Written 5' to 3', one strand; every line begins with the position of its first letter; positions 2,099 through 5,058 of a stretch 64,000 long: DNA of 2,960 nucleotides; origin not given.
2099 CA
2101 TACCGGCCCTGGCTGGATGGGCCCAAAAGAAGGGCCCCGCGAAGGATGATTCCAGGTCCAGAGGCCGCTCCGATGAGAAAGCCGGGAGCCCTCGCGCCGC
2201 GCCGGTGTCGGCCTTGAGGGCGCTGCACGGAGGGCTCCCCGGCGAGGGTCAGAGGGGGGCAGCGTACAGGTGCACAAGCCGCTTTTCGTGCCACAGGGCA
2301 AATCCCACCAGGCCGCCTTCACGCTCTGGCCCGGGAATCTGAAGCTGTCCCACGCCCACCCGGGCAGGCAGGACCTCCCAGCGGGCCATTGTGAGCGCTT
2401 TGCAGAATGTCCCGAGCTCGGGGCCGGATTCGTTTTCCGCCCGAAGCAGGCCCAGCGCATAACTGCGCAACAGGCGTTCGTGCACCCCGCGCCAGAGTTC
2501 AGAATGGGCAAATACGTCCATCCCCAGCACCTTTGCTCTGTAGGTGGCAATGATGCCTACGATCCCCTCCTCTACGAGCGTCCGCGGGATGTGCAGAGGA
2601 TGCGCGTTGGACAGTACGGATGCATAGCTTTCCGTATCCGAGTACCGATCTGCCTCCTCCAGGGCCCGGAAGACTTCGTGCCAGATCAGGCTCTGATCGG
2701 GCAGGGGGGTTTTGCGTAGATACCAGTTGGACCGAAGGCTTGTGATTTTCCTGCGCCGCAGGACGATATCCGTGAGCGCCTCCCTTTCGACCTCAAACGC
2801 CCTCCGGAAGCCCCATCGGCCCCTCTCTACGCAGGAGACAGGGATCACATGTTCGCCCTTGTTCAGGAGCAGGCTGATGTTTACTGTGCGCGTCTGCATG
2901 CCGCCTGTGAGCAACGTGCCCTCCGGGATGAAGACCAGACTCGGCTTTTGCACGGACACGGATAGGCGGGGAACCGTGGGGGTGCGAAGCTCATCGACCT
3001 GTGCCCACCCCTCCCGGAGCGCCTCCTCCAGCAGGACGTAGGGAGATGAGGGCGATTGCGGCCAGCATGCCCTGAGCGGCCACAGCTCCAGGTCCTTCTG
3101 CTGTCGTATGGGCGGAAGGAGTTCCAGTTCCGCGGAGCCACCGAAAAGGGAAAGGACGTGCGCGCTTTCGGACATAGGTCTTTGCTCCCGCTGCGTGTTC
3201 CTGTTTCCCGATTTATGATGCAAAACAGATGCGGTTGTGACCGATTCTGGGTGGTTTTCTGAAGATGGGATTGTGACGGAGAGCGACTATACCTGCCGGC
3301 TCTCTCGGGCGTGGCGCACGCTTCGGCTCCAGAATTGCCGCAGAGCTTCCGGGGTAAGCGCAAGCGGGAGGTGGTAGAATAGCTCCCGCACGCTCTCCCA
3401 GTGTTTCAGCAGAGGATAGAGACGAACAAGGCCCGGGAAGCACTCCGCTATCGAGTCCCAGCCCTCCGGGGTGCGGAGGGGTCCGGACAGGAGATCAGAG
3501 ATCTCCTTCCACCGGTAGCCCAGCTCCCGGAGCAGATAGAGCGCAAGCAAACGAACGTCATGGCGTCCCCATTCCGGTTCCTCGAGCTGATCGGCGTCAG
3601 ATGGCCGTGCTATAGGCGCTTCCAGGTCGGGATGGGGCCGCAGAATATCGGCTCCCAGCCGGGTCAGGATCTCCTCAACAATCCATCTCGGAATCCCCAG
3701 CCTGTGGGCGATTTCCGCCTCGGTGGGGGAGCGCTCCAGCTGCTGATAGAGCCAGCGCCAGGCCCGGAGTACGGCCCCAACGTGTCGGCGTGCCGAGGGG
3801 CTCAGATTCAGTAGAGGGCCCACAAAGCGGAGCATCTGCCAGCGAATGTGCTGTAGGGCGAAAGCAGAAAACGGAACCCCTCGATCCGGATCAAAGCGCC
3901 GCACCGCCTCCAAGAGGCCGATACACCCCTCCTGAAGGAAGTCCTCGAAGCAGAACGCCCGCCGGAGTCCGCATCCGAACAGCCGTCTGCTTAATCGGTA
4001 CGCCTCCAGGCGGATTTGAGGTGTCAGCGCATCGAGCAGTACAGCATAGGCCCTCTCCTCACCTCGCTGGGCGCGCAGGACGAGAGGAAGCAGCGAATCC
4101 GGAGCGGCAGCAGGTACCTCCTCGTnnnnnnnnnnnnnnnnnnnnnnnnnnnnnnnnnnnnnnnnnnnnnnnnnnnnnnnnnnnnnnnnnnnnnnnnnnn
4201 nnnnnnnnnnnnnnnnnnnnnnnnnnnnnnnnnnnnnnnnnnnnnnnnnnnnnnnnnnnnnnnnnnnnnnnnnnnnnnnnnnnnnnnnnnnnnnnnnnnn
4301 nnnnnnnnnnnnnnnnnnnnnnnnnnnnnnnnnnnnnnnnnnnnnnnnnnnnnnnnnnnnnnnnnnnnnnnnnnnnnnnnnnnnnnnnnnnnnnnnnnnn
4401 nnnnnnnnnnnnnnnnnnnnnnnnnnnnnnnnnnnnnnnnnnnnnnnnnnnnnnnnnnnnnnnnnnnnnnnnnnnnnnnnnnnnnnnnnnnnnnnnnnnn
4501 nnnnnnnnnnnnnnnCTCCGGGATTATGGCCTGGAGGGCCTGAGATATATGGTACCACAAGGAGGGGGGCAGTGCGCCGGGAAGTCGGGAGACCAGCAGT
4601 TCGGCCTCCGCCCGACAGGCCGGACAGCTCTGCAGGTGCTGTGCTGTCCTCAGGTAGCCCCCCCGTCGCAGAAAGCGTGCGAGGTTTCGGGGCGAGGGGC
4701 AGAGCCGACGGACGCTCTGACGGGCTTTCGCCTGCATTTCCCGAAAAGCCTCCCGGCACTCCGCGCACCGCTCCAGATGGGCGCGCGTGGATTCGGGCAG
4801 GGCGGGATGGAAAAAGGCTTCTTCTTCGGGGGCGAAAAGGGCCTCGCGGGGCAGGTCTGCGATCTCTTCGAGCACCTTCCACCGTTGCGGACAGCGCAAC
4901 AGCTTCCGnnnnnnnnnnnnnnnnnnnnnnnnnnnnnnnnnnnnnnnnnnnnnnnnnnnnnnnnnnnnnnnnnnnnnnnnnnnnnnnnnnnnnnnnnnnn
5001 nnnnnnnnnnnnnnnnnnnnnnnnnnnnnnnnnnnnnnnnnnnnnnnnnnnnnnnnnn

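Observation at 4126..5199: Protein with duplicated H-x3-C-x2-C zinc-finger motif immediately upstream of the sigma gene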

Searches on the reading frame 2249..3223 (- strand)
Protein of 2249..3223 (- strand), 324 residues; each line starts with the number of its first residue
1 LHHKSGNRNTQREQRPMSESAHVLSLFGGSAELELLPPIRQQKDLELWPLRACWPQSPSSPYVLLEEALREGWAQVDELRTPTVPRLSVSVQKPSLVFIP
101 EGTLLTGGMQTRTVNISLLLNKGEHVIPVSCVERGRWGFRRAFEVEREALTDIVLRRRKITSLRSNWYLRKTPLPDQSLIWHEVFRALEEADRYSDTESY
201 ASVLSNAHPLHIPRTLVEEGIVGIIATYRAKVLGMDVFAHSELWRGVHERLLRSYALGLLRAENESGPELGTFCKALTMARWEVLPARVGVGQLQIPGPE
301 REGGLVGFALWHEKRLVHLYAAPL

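Call 4: search_protein_families(library=pfam, proteins=[window:2249-3223:-], max_evalue=1)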
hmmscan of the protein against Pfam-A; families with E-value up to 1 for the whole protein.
window:2249-3223:- (324 aa): 1 family
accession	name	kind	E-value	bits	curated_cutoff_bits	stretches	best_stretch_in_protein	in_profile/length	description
PF20208.3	ARPP-1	-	3e-43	148.7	27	1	40-321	8-296/297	ARG and Rhodanese-Phosphatase-superfamily-associated Protein domain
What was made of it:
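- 2249..3223 (-): ARPP-1 gene (PF20208) downstream of the sigma gene. It is a possible regulon or operon member in this genome only and is not conserved in relatives. Call 4 (E=3e-43).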

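Call 14: search_protein_families(library=ncbifam, proteins=[window:2252-3223:-], max_evalue=1)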
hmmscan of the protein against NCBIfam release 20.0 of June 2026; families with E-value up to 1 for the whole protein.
window:2252-3223:- (324 aa): 1 family
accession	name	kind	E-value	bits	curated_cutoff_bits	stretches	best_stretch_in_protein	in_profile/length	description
TIGR03775.1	RPE3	domain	0.11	12.3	30.25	1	4-26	16-38/43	palindromic element RPE3 domain-containing protein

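Call 68: search_protein_families(library=padloc, proteins=[window:2252-3223:-], max_evalue=0.01)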
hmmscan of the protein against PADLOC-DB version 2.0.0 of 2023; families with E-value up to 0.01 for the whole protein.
window:2252-3223:- (324 aa): 0 families

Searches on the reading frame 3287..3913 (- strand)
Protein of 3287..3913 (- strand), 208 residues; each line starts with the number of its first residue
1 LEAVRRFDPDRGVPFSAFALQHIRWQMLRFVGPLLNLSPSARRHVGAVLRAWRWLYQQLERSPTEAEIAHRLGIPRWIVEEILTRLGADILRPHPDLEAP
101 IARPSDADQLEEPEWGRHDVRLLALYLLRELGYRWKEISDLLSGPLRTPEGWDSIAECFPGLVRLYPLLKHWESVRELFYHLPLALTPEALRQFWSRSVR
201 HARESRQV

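Call 4: search_protein_families(library=pfam, proteins=[window:3287-3913:-], max_evalue=1)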
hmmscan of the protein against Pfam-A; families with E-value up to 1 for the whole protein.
window:3287-3913:- (208 aa): 8 families
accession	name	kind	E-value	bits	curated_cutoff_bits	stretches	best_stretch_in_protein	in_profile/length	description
PF04539.22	Sigma70_r3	-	1.3e-06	28.8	25.3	1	46-83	4-41/78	Sigma-70 region 3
PF00249.37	Myb_DNA-binding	-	0.00068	20.2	24.4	0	127-149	15-35/46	Myb-like DNA-binding domain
PF04542.20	Sigma70_r2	-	0.0011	19.2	24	1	1-30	35-64/71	Sigma-70 region 2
PF13384.12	HTH_23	-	0.013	15.8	24.6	1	117-148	3-33/50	Homeodomain-like domain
PF13921.12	Myb_DNA-bind_6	-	0.016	15.8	22.9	0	122-149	8-32/60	Myb-like DNA-binding domain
PF13542.12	HTH_Tnp_ISL3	-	0.055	13.4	27.4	1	40-86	5-50/51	Helix-turn-helix domain of transposase family ISL3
PF06064.16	Gam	-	0.059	14.1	25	1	51-108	14-69/98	Host-nuclease inhibitor protein Gam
PF12528.13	T2SSppdC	-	0.092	14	22.5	1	46-82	13-49/79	Type II secretion prepilin peptidase dependent protein C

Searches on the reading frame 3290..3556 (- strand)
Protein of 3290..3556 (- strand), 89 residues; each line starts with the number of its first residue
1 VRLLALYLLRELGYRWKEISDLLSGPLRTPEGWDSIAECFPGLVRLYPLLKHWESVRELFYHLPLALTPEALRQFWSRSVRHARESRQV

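Call 86: search_solved_structures(query=A7, max_evalue=10, show_alignments=2)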
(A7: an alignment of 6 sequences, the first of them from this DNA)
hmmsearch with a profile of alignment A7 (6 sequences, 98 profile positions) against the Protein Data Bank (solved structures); distinct sequences matched with E-value up to 10: 5.
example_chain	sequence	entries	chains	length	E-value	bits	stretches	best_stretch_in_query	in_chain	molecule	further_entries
9kf1_A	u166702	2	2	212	0.11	15.9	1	36-90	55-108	Sulfotransferase family protein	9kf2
7u0l_A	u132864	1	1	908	1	12.9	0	36-69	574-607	Aminopeptidase N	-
8yzi_B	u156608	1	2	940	1.1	12.7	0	36-69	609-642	Aminopeptidase N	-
8z27_b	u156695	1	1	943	1.1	12.7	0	36-69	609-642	Aminopeptidase N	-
4mhx_A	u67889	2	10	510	2.7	11.5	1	30-77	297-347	N-sulphoglucosamine sulphohydrolase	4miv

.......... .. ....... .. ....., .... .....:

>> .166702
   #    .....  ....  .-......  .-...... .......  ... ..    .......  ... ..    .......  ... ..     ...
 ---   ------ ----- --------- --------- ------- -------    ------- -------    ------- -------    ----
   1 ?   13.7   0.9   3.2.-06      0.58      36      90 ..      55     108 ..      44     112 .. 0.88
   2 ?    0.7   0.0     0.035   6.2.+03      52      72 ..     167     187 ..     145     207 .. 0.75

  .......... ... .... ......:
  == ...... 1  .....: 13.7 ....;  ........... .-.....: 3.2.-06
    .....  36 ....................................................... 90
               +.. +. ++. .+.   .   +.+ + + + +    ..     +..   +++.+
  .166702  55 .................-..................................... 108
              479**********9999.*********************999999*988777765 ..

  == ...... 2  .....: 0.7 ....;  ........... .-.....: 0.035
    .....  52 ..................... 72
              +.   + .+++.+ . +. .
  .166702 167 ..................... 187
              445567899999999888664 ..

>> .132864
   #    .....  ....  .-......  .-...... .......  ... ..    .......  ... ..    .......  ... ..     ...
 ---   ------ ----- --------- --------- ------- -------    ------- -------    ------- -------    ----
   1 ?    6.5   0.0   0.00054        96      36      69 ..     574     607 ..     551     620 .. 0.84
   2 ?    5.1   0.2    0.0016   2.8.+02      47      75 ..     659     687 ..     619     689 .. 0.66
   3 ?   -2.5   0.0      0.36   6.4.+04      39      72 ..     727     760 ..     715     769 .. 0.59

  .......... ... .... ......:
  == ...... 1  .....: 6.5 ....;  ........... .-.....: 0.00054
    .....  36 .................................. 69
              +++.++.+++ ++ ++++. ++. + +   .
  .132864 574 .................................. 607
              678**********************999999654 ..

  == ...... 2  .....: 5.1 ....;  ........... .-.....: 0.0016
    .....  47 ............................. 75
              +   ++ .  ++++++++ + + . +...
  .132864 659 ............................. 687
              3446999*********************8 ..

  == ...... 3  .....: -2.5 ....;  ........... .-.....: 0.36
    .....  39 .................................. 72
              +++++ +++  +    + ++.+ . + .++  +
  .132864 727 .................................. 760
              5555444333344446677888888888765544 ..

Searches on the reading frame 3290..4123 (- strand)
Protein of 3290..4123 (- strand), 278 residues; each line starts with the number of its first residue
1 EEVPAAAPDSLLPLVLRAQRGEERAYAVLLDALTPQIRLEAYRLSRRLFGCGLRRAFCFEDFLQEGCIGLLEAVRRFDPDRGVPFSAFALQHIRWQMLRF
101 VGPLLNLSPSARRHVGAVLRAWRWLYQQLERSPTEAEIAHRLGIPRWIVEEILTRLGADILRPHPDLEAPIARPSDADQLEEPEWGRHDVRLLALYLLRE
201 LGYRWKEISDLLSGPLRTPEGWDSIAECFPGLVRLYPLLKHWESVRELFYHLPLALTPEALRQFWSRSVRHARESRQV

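Call 13: search_protein_families(library=pfam, proteins=[window:3290-4123:-], max_evalue=5)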
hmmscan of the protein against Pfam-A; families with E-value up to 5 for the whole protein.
window:3290-4123:- (278 aa): 7 families
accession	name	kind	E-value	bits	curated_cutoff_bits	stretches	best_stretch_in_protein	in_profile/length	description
PF04542.20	Sigma70_r2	-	2.4e-11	43.7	24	1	42-100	10-64/71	Sigma-70 region 2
PF04539.22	Sigma70_r3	-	2e-06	28.2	25.3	1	116-153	4-41/78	Sigma-70 region 3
PF13384.12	HTH_23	-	0.00081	19.6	24.6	1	187-218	3-33/50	Homeodomain-like domain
PF00249.37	Myb_DNA-binding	-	0.002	18.7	24.4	1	197-219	15-35/46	Myb-like DNA-binding domain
PF13921.12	Myb_DNA-bind_6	-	0.05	14.2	22.9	1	192-219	8-32/60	Myb-like DNA-binding domain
PF12645.13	HTH_16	-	0.053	14.1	22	1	13-78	2-65/65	Helix-turn-helix domain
PF06064.16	Gam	-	0.083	13.6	25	1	121-178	14-69/98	Host-nuclease inhibitor protein Gam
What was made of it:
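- On Sigma-70 family (the partner gene): Region 2 (43.7 bits) and region 3 (28.2 bits) are found when the frame is read upstream of 3913 (call 13).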

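Call 14: search_protein_families(library=ncbifam, proteins=[window:3290-4123:-], max_evalue=1)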
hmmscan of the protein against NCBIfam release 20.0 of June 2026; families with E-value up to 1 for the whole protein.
window:3290-4123:- (278 aa): 53 families (the best 25 are shown)
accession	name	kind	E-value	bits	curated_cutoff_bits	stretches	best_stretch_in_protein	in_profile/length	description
TIGR02479.1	FliA_WhiG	subfamily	2.2e-17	63.6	189.6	1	34-156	6-123/224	FliA/WhiG family RNA polymerase sigma factor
NF005413.0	PRK06986.1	subfamily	3.3e-17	63.1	201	1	29-167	18-151/241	RNA polymerase sigma factor FliA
TIGR02980.1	SigBFG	subfamily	4.6e-13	49.4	234.35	1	55-152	26-126/227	SigB/SigF/SigG family RNA polymerase sigma factor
NF005644.0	PRK07408.1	subfamily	6.4e-13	48.9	261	1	58-145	54-144/258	RNA polymerase sigma factor SigF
NF004935.0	PRK06288.1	equivalog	2.6e-12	47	343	1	50-156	54-160/270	RNA polymerase sigma factor WhiG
TIGR02394.1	rpoS_proteo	equivalog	8.8e-12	45.1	378.7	1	54-153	68-170/285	RNA polymerase sigma factor RpoS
TIGR02997.1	Sig70-cyanoRpoD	subfamily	9.4e-12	44.8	384.5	1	55-155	97-200/298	RNA polymerase sigma factor, RpoD/SigA family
NF004207.0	PRK05657.1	equivalog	1.6e-10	40.9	394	1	55-153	112-213/329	RNA polymerase sigma factor RpoS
TIGR02393.1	RpoD_Cterm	equivalog_domain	2.2e-10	40.5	354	1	54-153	22-124/238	RNA polymerase sigma factor RpoD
NF004615.0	PRK05949.1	subfamily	2.2e-10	40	530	1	54-153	113-215/327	RNA polymerase sigma factor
TIGR02937.1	sigma70-ECF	superfamily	2.7e-10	40.1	42.9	1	40-100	13-67/165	sigma-70 family RNA polymerase sigma factor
TIGR02885.1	spore_sigF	equivalog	3e-10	40.3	321.45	1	53-146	32-127/231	RNA polymerase sporulation sigma factor SigF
NF006666.0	PRK09210.1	equivalog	3.7e-10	39.6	572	1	17-154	125-257/370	RNA polymerase sigma factor RpoD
NF004052.0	PRK05572.1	subfamily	6.5e-10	38.9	311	1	13-145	21-147/252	SigF/SigG family RNA polymerase sporulation sigma factor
NF005643.0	PRK07406.1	equivalog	6.5e-10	38.6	500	1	54-144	182-275/397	RNA polymerase sigma factor RpoD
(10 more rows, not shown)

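Call 68: search_protein_families(library=padloc, proteins=[window:3290-4123:-], max_evalue=0.01)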
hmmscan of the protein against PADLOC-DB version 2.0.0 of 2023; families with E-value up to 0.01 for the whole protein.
window:3290-4123:- (278 aa): 1 family
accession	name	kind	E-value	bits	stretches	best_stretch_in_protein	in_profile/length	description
PDLC02203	MzaA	-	1.1e-06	25.3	1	55-127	452-523/683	-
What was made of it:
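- Tried and rejected: PADLOC gave only a weak MzaA match to the sigma region 2 (call 68).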

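Call 69: search_solved_structures(query=window:3290-4123:-, max_evalue=0.001, show_alignments=1)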
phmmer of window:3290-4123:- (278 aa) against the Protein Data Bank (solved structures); distinct sequences matched with E-value up to 0.001: 68 (the best 60 are shown).
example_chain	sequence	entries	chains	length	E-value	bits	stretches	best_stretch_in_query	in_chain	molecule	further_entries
6pmi_F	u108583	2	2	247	1.9e-12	50.4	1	33-145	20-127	RNA polymerase sigma factor FliA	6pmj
8gzg_F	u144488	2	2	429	3.3e-11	46.3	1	53-175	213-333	RNA polymerase sigma factor SigA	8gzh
6pfj_A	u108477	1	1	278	5.2e-11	45.7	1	18-149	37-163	RNA polymerase sigma factor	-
6pfv_A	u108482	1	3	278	7e-11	45.3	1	18-149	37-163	RNA polymerase sigma factor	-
8x6f_E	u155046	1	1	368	2.3e-10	43.6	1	13-177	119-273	RNA polymerase sigma factor SigA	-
9dvs_G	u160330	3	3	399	5.1e-10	42.4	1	53-176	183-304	RNA polymerase sigma factor SigA1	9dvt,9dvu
8h3v_G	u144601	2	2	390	6.8e-10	42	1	53-176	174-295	RNA polymerase sigma factor SigA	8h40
7ckq_F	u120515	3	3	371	2.1e-09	40.4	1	44-177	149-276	RNA polymerase sigma factor SigA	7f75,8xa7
7ye1_F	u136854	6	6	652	2.8e-09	40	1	14-172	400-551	RNA polymerase sigma factor RpoD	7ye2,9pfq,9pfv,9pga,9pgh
7l7b_F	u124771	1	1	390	4.1e-09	39.5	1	4-176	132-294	RNA polymerase sigma factor SigA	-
7vf9_F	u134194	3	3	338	5e-09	39.2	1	37-150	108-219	RNA polymerase sigma factor RpoS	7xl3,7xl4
7f0r_F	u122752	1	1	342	5.1e-09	39.2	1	37-150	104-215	RNA polymerase sigma factor RpoS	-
1l0o_C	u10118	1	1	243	5.3e-09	39.1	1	14-146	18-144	sigma factor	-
6omf_F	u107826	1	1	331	1.6e-08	37.5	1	43-152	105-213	RNA polymerase sigma factor RpoS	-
6kj6_F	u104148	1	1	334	1.7e-08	37.5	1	43-152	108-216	RNA polymerase sigma factor RpoS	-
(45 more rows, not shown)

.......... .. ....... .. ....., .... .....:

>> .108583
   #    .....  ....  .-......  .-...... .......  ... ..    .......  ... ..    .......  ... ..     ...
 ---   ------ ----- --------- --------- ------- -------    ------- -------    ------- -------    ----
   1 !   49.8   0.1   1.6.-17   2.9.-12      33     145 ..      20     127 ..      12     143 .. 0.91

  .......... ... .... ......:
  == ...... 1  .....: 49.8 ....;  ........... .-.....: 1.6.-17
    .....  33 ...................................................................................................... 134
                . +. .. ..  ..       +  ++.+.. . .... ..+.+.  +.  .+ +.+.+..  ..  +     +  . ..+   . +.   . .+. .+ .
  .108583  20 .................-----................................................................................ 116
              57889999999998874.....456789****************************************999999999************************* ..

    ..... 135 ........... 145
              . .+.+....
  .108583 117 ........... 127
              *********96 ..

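Call 83: find_homologous_proteins(query=A6, max_evalue=0.00001)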
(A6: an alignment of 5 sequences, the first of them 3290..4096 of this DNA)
Query A6 (5 sequences) (269 aa, profile of the alignment): 265 proteins with E <= 0.00001 among 8000 candidates; the best 120 are listed.
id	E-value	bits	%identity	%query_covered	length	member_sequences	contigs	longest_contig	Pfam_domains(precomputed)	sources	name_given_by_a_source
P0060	3.5e-101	356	32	95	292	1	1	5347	-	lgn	-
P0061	1.8e-81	292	100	77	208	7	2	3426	PF04539.23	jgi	jgi:hypothetical protein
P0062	6.3e-20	90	35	50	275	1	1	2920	PF04545.23,PF04542.21,PF04539.23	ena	-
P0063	8.5e-19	86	33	46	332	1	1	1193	PF04545.23,PF04542.21,PF04539.23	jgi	jgi:RNA polymerase nonessential primary-like sigma factor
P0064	1.8e-18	85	32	38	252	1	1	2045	PF04545.23,PF04542.21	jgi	-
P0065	1.8e-18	85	32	36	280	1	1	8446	PF04545.23,PF04542.21,PF08281.19,PF04539.23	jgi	jgi:RNA polymerase primary sigma factor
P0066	1.9e-18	85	30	64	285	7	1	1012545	PF04545.23,PF00140.26,PF04542.21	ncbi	ncbi:RNA polymerase sigma factor RpoH [Methylobacillus pratensis]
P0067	2.7e-18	84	36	46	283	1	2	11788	PF04545.23,PF00140.26,PF04542.21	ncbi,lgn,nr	ncbi:MAG: RNA polymerase sigma factor RpoH [Nitrosomonas sp.]|nr:RNA polymerase sigma factor RpoH [N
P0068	3.2e-18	84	37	43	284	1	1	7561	PF04545.23,PF00140.26,PF04542.21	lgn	-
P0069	6.5e-18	83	35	48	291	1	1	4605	PF04545.23,PF00140.26,PF04542.21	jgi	jgi:RNA polymerase sigma-32 factor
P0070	9.1e-18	83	33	43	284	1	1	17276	PF04545.23,PF00140.26,PF04542.21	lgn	-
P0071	1.0e-17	82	35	50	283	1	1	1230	PF04545.23,PF00140.26,PF04542.21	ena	-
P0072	2.1e-17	81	27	48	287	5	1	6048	PF04545.23,PF00140.26,PF04542.21,PF04539.23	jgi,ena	-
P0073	3.7e-17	81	34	43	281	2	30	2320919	PF04545.23,PF04542.21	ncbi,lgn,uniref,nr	ncbi:RNA polymerase sigma factor RpoH [Nitrosomonas stercoris]|uniref:RNA polymerase sigma factor Rp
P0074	4.6e-17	80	35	52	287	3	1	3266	PF04545.23,PF00140.26,PF04542.21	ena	-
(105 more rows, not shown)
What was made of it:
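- On ZAS / zf-HC2 anti-sigma domain: Its best matches are FliA, SigA, RpoS and RpoH (calls 13, 14, 69, 83).
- Its best matches are FliA, SigA, RpoS and RpoH (calls 14, 69, 83).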

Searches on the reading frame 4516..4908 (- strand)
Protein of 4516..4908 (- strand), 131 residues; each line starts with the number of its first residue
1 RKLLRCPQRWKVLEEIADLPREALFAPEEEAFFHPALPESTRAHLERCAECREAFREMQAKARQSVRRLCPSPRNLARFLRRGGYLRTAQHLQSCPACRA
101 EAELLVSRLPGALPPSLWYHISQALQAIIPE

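Call 70: predict_structure(alignment_id=A5)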
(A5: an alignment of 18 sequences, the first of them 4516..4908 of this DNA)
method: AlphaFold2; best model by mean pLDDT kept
length: 131 residues; sequences in the alignment: 18
mean_pLDDT: 87.8   pTM: 0.67
mean pLDDT of the five models: 87.8, 86.5, 84.7, 84.6, 84.4
residues with pLDDT >= 90: 74; 70-90: 50; 50-70: 7; < 50: 0
segments of 3 or more residues with pLDDT < 50: none
pLDDT, mean of each block of 10 residues (from residue 1): 90 95 90 95 97 95 89 92 87 89 86 72 68 50
secondary structure, 60 per line:
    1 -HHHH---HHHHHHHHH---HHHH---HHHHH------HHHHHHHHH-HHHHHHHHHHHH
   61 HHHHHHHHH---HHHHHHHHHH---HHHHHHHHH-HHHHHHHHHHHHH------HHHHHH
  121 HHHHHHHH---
elements in order: H2-5 H9-17 H21-24 H28-32 H39-47 H49-69 H73-82 H86-94 H96-108 H115-128
